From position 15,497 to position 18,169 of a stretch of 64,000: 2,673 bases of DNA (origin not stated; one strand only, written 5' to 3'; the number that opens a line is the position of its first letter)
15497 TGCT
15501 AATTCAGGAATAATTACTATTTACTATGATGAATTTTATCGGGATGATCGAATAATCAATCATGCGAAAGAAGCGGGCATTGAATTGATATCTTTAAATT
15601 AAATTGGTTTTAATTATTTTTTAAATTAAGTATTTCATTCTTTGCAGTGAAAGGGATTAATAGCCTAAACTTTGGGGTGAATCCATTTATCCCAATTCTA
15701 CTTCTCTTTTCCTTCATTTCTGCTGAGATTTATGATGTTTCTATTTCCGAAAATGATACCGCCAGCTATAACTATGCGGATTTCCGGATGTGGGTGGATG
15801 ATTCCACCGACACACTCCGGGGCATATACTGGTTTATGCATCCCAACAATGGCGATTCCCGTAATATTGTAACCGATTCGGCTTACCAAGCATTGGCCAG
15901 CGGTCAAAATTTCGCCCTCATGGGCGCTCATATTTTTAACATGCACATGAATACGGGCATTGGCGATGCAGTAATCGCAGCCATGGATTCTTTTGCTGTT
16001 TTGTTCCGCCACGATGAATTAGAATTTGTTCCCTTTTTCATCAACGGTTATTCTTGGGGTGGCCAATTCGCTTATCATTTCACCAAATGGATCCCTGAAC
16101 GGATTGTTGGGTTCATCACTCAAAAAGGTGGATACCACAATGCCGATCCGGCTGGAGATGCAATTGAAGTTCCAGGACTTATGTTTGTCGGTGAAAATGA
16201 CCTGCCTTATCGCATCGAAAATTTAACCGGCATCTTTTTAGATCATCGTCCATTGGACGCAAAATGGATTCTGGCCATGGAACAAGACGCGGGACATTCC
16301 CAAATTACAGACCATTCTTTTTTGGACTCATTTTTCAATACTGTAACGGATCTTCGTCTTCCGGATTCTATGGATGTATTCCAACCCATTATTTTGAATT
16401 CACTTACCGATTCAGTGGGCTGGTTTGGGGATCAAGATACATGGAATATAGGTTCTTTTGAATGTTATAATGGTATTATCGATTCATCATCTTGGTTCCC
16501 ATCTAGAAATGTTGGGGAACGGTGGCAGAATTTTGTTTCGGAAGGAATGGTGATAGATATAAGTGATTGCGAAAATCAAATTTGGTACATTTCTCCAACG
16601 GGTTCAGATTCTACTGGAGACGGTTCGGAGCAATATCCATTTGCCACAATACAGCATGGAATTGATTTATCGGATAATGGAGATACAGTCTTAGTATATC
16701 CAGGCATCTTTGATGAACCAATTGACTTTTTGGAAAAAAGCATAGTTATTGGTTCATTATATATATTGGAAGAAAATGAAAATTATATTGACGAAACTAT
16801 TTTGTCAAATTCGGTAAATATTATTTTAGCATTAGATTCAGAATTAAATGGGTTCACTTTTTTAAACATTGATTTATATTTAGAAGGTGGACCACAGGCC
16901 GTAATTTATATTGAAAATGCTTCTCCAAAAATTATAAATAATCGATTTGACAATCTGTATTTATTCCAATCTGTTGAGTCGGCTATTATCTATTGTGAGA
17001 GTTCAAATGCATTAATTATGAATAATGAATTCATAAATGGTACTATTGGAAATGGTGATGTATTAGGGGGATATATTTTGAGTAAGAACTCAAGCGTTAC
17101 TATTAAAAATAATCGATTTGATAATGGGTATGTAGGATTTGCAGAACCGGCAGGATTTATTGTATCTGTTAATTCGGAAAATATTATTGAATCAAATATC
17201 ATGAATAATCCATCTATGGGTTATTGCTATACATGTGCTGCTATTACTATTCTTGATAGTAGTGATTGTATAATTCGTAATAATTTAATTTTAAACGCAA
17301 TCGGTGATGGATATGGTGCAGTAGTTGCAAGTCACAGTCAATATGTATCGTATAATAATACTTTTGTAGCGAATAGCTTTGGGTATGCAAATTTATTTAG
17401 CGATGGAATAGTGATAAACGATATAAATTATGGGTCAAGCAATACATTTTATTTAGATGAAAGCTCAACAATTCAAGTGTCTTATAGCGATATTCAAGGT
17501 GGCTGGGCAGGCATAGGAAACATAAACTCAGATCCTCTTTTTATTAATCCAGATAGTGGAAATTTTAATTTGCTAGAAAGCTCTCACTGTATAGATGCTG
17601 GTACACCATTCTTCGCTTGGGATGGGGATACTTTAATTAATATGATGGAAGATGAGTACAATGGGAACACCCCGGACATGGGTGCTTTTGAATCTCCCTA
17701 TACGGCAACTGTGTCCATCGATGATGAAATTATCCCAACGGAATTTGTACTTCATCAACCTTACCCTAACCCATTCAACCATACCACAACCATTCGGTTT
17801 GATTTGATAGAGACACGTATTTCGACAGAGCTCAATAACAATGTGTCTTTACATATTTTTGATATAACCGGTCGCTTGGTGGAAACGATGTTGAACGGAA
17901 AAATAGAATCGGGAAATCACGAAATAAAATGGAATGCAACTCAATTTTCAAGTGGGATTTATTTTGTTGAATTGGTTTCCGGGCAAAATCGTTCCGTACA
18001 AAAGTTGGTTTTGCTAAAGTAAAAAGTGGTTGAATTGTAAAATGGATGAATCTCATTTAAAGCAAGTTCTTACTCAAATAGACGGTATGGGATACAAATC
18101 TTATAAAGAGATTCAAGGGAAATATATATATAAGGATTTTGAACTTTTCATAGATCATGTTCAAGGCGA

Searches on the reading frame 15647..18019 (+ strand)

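Call 46: search_protein_families(library=pfam, proteins=[window:15647-18019:+], max_evalue=0.0001)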
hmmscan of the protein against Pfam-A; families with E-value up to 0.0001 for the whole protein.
window:15647-18019:+ (791 aa): 2 families
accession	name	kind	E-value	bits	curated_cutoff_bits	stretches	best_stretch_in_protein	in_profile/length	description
PF18962.6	Por_Secre_tail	-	1.9e-12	47.7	27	1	706-788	2-74/75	Secretion system C-terminal sorting domain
PF07602.17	DUF1565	-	1.3e-05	25.1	20.3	0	318-357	2-40/257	Protein of unknown function (DUF1565)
